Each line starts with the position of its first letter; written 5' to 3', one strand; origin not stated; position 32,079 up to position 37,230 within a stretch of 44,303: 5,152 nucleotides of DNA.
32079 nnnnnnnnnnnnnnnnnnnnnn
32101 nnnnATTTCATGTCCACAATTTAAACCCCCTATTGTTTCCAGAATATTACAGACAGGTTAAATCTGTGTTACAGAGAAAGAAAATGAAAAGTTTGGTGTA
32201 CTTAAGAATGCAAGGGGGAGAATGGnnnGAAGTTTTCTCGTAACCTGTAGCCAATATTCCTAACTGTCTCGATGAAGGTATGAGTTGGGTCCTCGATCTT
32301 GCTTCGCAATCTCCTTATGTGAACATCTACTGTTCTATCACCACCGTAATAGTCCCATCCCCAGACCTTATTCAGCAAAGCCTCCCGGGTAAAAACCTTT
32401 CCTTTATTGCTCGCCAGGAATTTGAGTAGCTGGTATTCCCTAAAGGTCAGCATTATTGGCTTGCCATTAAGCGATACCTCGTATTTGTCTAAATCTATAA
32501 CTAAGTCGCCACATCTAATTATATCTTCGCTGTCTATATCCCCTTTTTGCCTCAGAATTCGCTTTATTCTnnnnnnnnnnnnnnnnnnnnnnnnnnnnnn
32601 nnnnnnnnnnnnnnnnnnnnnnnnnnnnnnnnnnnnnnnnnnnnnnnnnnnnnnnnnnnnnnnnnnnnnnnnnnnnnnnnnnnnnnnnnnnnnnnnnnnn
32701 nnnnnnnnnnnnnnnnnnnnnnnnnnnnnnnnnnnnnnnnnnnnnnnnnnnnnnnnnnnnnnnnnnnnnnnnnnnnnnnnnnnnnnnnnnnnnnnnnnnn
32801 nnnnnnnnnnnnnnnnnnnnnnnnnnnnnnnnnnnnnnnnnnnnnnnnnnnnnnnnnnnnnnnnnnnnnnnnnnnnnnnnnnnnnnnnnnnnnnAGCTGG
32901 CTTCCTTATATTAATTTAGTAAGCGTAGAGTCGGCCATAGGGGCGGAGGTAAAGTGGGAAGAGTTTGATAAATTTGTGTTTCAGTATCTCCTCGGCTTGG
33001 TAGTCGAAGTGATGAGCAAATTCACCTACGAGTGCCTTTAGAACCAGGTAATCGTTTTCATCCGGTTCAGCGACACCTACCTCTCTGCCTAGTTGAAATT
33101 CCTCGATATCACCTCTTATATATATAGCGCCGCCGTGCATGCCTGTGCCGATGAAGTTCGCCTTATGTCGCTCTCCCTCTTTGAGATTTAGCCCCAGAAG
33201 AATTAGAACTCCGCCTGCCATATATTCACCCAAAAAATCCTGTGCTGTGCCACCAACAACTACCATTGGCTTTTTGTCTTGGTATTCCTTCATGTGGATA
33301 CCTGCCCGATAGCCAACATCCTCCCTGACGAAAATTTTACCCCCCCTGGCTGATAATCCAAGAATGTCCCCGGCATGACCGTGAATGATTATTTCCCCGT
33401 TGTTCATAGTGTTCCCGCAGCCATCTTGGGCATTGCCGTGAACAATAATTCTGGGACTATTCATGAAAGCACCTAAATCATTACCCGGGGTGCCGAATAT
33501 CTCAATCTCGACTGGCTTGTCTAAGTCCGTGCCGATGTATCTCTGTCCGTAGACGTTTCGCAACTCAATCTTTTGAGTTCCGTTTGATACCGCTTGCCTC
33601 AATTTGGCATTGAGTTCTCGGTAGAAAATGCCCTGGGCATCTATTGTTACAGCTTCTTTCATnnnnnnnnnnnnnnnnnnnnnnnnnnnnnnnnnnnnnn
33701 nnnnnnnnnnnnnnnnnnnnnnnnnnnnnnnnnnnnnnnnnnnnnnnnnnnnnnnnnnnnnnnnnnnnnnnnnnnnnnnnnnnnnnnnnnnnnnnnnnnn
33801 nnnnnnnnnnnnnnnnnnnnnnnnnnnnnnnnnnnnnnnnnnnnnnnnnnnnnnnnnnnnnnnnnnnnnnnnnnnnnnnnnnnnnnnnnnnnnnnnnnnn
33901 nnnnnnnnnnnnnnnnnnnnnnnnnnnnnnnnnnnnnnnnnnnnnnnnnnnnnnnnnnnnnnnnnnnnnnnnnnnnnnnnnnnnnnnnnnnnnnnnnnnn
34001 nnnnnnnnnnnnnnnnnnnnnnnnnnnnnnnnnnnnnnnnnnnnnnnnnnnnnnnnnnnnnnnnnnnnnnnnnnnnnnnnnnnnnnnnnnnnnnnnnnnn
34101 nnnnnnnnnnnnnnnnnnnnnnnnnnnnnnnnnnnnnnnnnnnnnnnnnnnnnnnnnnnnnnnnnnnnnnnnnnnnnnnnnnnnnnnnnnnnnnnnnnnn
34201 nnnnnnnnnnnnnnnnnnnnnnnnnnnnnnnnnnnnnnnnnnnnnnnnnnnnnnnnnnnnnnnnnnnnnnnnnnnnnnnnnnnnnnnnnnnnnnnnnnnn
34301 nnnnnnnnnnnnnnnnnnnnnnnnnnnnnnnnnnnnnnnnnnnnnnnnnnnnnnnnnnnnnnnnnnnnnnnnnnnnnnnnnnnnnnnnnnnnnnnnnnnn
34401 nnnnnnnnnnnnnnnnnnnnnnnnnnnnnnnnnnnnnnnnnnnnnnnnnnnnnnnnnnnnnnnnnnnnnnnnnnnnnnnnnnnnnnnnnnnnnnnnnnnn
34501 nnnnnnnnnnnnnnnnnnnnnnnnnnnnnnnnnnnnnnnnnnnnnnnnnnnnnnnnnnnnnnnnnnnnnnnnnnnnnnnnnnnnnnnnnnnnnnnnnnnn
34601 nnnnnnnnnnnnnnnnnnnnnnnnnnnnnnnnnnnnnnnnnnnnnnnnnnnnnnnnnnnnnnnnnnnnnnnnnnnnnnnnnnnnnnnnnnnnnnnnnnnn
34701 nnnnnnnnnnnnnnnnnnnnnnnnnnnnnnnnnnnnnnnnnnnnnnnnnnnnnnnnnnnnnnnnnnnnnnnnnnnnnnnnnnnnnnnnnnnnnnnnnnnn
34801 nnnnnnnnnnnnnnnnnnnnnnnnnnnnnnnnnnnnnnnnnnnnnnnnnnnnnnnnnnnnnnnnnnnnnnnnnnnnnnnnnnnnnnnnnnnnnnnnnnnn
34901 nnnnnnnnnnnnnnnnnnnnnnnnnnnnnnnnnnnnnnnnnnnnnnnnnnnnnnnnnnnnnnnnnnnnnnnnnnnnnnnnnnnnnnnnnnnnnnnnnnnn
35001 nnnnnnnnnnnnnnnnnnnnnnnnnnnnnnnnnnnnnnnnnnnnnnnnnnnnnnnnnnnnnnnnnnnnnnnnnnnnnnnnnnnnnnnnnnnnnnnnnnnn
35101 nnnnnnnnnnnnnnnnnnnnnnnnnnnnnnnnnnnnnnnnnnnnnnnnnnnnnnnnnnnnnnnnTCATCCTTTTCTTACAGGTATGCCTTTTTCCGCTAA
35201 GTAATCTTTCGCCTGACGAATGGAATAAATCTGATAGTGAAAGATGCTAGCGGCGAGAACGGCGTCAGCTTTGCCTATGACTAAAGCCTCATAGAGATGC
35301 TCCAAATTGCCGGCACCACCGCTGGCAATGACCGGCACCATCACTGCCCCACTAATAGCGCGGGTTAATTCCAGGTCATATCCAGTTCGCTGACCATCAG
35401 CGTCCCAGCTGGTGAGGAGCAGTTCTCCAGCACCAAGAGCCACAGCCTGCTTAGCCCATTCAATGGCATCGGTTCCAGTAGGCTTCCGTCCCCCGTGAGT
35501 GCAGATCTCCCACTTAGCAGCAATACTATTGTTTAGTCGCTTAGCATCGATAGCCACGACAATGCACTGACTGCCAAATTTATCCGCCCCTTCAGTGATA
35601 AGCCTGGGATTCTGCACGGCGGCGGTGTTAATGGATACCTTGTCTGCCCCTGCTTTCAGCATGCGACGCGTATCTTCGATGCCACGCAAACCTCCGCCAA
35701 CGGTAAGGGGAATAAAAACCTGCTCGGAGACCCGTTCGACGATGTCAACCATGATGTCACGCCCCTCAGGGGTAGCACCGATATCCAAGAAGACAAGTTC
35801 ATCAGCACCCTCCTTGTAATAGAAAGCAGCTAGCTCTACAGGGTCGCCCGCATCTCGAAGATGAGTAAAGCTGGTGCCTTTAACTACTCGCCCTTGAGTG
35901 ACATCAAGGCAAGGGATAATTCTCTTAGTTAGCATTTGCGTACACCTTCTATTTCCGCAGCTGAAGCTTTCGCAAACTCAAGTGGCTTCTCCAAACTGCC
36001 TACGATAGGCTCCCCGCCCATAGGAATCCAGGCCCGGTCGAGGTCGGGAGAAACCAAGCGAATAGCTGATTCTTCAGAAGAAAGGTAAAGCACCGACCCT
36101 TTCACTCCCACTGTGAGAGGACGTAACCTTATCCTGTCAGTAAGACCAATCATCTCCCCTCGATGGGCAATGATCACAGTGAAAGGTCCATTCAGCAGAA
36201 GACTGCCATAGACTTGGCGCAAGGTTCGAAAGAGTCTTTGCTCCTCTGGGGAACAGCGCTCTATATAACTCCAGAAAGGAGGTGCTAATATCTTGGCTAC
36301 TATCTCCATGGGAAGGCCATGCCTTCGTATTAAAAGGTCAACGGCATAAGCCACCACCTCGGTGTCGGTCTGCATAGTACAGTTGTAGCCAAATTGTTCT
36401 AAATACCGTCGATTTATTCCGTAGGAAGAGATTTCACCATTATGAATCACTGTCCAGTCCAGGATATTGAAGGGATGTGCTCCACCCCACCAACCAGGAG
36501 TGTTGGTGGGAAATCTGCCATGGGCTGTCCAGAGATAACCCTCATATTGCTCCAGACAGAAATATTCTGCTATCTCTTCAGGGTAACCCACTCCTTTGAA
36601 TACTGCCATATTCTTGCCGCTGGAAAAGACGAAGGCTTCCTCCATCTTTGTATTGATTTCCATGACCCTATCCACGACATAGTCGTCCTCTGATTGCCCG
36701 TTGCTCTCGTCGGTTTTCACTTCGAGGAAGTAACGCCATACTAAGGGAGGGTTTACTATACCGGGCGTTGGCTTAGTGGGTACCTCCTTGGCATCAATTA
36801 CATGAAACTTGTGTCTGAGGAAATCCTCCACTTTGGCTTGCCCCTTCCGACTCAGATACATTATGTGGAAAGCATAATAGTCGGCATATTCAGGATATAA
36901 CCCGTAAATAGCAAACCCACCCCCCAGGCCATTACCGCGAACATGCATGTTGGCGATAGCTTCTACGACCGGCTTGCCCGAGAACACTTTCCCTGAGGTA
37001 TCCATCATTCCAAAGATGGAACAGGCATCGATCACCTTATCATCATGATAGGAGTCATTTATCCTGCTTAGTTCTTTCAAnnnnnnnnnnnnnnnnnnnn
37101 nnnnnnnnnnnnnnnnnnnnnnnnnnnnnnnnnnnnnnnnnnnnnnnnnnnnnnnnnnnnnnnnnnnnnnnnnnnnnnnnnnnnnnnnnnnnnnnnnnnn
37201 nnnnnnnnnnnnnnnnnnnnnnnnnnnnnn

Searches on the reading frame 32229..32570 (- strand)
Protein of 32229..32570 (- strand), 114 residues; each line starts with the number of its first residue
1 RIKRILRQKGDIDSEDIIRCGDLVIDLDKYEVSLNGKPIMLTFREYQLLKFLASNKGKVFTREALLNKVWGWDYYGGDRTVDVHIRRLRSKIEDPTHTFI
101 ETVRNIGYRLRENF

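Call 14: search_solved_structures(query=window:32229-32540:-, max_evalue=1e-8, show_alignments=4)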
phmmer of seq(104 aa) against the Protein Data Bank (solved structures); distinct sequences matched with E-value up to 1e-8: 60.
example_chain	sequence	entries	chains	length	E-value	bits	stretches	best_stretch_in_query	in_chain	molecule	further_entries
8hih_O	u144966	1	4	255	9.6e-30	106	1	7-99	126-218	Transcriptional regulatory protein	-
8hml_A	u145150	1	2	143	3.9e-29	104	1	7-100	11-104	DNA-binding response OmpR family regulator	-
8hig_A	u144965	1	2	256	7.3e-29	103.1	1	5-100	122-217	DNA-binding response OmpR family regulator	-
2hwv_A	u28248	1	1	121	5.1e-26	94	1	9-101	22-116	DNA-binding response regulator VicR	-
2d1v_A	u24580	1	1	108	5.4e-25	90.7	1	5-102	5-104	Transcriptional regulatory protein yycF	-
2zxj_A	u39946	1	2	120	3.9e-24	87.9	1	8-102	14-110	Transcriptional regulatory protein walR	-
2oqr_A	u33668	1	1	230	1.8e-23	85.8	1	4-101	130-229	Sensory transduction protein regX3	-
6cqg_A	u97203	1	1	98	6.5e-23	84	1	8-101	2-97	DNA-binding response regulator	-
5za3_A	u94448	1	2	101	9.3e-22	80.3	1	9-101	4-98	DNA-binding response regulator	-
7e92_A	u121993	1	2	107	1.3e-19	73.4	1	5-101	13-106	DNA-binding response regulator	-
7e1d_B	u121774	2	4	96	1.3e-19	73.4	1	6-101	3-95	DNA-binding response regulator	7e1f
6kyx_A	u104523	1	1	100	6.2e-19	71.2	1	4-101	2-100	DNA-binding response regulator ArlR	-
7e1b_A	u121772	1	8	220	7.7e-19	70.9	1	5-101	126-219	DNA-binding response regulator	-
1gxp_A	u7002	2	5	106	9.5e-19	70.6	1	5-103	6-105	PHOSPHATE REGULON TRANSCRIPTIONAL REGULATORY PROTEIN | PHOSPHATE REGULON TRANSCRIPTIONAL REGULATORY PROTEIN PHOB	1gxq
1qqi_A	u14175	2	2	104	9.8e-19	70.6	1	5-103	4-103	PHOSPHATE REGULON TRANSCRIPTIONAL REGULATORY PROTEIN PHOB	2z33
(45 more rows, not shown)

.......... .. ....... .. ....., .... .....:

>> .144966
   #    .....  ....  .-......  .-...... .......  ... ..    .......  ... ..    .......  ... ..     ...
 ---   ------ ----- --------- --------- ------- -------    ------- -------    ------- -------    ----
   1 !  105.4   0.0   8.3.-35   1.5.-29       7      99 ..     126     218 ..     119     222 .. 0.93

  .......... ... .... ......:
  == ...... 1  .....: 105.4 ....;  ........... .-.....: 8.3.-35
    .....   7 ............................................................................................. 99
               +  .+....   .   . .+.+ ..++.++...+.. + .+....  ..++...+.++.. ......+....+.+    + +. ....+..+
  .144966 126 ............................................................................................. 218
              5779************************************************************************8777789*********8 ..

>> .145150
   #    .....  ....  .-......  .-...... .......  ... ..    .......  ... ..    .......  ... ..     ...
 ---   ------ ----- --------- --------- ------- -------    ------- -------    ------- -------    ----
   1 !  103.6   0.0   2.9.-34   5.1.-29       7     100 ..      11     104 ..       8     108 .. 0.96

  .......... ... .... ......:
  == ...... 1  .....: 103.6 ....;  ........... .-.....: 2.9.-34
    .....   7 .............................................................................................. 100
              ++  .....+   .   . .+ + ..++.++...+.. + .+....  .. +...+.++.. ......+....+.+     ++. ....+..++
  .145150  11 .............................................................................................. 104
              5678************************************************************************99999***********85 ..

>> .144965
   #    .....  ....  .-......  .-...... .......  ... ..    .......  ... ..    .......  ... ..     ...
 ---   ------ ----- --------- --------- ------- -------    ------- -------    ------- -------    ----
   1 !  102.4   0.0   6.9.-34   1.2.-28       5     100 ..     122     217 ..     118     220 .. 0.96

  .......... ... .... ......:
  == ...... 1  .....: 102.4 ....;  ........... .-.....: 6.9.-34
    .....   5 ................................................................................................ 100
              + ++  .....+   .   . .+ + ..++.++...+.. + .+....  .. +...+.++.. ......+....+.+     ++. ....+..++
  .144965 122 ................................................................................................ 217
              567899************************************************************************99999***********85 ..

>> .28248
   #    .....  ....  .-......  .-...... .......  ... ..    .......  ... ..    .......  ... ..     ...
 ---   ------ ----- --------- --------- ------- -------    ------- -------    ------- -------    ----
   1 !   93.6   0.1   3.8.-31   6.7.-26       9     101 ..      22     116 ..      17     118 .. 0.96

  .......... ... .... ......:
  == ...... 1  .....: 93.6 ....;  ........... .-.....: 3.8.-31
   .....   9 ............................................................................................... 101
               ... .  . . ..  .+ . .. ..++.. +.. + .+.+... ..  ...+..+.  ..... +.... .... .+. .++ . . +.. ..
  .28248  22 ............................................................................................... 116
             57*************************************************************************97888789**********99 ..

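Call 54: search_protein_representatives(protein=window:32229-32570:-)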
Query: 114 residues. Proteins with E-value up to 0.001 (for the whole library): 78043; up to 1e-10: 16892; up to 1e-30: 202. The best 150 are listed.
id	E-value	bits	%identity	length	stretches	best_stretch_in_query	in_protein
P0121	1.9e-46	172.9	68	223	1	1-112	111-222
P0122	2.7e-46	172.5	56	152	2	23-110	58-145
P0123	1.6e-45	170.0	80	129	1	16-113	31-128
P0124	1.6e-45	169.9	68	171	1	1-112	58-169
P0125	9.1e-45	167.5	72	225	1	1-110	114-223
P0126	4.8e-44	165.2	68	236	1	1-113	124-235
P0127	4.9e-44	165.2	72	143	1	10-111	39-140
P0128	5.5e-44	165.0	27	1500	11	12-112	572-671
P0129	2.7e-43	162.8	72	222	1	1-111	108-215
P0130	4.6e-43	162.0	65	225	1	1-113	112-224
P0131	6.4e-43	161.6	64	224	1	2-111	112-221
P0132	1.4e-42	160.5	69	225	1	1-113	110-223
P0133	1.5e-42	160.4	64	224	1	1-111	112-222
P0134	2.0e-42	160.0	66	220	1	1-112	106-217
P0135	2.5e-42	159.6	66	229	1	1-111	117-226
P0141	1.1e-41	157.6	68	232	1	9-112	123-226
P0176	1.5e-38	147.5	60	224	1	1-113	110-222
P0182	2.5e-38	146.8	58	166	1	1-111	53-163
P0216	1.8e-36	140.8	57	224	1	1-110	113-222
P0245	6.0e-35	135.9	54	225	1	2-112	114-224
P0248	7.1e-35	135.6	59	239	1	11-113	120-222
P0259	4.5e-34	133.1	56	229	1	1-112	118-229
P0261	7.7e-34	132.3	58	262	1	1-110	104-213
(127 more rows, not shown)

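Call 58: list_cluster_members(proteins=[P0216, P0245, P0182, P0176, P0248, P0259, P0121, P0131, P0141, P0261])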
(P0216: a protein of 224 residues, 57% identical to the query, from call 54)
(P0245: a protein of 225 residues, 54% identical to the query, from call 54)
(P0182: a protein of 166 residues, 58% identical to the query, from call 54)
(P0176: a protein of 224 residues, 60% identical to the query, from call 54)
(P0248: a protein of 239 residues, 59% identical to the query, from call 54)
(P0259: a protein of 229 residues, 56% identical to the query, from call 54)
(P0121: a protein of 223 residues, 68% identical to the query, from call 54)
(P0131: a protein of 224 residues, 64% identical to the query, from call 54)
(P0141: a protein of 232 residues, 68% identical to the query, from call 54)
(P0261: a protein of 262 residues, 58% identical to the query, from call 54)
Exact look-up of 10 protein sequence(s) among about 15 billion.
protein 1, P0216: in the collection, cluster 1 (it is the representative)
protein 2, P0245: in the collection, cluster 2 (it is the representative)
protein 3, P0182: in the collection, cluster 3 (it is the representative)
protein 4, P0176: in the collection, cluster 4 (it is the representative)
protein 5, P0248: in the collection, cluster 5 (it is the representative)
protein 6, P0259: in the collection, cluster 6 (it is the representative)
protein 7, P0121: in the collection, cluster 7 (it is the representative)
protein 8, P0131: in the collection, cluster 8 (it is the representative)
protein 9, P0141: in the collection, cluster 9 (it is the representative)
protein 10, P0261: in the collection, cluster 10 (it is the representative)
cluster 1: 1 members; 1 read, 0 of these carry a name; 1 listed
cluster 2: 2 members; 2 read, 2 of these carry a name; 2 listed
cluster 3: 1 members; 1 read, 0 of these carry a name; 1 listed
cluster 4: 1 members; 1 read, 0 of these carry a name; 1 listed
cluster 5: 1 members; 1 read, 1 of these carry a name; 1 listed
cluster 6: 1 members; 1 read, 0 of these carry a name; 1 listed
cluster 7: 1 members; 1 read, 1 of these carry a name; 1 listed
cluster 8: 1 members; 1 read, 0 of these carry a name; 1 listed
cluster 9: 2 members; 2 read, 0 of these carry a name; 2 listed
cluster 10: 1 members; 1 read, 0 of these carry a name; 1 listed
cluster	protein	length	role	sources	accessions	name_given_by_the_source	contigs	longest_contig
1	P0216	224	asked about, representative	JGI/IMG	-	-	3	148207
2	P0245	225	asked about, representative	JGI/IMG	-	DNA-binding response OmpR family regulator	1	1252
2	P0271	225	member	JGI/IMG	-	DNA-binding response OmpR family regulator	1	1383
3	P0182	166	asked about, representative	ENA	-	-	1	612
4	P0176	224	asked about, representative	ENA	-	-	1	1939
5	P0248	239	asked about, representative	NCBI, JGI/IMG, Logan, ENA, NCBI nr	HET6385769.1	MAG TPA: response regulator transcription factor [Armatimonadota bacterium] | response regulator transcription factor [Armatimonadota bacterium]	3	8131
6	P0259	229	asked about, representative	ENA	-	-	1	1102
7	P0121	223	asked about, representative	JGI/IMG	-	DNA-binding response OmpR family regulator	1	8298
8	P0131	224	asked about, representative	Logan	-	-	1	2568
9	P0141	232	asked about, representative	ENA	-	-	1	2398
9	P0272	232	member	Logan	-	-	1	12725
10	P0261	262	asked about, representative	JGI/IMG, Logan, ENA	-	-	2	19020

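Call 59: find_encoding_contigs(protein=P0216, flank=5000, max_places=1)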
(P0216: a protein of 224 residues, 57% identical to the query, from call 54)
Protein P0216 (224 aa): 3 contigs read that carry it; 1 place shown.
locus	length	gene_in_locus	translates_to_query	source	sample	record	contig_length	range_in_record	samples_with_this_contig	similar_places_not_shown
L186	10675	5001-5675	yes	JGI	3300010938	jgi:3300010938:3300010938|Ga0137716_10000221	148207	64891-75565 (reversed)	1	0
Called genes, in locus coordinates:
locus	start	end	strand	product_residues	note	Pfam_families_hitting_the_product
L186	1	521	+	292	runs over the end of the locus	PF01148:CTP_transf_1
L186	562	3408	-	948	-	PF13524:Glyco_trans_1_2, PF14559:TPR_19 (faint), PF13489:Methyltransf_23, PF07021:MetW, PF08241:Methyltransf_11, PF08242:Methyltransf_12, PF13649:Methyltransf_25, PF13847:Methyltransf_31 (weak), +5 more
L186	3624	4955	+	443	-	PF16952:Gln-synt_N_2 (faint), PF03951:Gln-synt_N, PF00120:Gln-synt_C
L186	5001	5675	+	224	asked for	PF00486:Trans_reg_C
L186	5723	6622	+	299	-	PF00528:BPD_transp_1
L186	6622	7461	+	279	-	PF00528:BPD_transp_1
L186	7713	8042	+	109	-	-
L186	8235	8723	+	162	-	PF01047:MarR (weak), PF13412:HTH_24 (weak), PF22451:NirdL-like_HTH (faint), PF01037:AsnC_trans_reg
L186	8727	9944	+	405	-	PF00155:Aminotran_1_2, PF01053:Cys_Met_Meta_PP (weak), PF01041:DegT_DnrJ_EryC1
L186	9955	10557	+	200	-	PF05103:DivIVA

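Call 60: find_encoding_contigs(protein=P0248, flank=5000, max_places=1)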
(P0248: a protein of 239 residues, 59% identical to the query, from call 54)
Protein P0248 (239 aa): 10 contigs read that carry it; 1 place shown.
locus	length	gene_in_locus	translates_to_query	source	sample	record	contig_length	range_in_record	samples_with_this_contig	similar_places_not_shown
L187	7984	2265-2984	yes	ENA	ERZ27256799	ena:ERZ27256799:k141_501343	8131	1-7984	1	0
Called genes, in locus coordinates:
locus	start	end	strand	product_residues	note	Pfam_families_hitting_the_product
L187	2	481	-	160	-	?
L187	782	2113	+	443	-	PF03951:Gln-synt_N, PF00120:Gln-synt_C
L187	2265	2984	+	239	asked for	PF21695:GlnR_1st, PF00486:Trans_reg_C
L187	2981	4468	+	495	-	PF00370:FGGY_N, PF02782:FGGY_C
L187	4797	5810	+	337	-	PF00676:E1_dh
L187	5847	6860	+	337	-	PF02779:Transket_pyr, PF02780:Transketolase_C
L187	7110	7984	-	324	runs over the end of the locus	PF01408:GFO_IDH_MocA, PF22725:GFO_IDH_MocA_C3, PF02894:GFO_IDH_MocA_C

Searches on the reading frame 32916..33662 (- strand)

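Call 4: search_protein_families(library=pfam, proteins=[window:32916-33662:-])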
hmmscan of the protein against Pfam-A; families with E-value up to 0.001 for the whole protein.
window:32916-33662:- (248 aa): 1 family
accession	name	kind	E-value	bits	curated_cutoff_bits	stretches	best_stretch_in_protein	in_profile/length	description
PF01493.24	GXGXG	-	1.6e-31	109.8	32.5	1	33-189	13-169/190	GXGXG motif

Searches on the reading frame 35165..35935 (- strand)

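Call 4: search_protein_families(library=pfam, proteins=[window:35165-35935:-])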
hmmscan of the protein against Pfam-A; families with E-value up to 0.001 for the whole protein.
window:35165-35935:- (256 aa): 3 families
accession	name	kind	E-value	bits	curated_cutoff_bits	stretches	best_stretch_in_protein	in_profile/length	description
PF00977.27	His_biosynth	-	3.5e-81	272.4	23.6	1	5-236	1-226/228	Histidine biosynthesis protein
PF03060.21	NMO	-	1.6e-05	24.9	28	0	154-228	142-221/331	Nitronate monooxygenase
PF01207.24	Dus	-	2.5e-05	24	20.4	1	61-119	171-229/311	Dihydrouridine synthase (Dus)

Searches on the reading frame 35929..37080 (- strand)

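Call 4: search_protein_families(library=pfam, proteins=[window:35929-37080:-])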
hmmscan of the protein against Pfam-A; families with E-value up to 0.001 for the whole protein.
window:35929-37080:- (383 aa): 3 families
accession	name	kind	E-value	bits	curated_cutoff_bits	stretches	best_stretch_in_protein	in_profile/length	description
PF00310.26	GATase_2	-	6.1e-12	45.4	19.9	1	90-336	100-369/420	Glutamine amidotransferases class-II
PF13522.11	GATase_6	-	1.2e-08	35.5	27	1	186-254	15-80/130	Glutamine amidotransferase domain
PF13537.11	GATase_7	-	3.1e-07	30.9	25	0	208-247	23-62/123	Glutamine amidotransferase domain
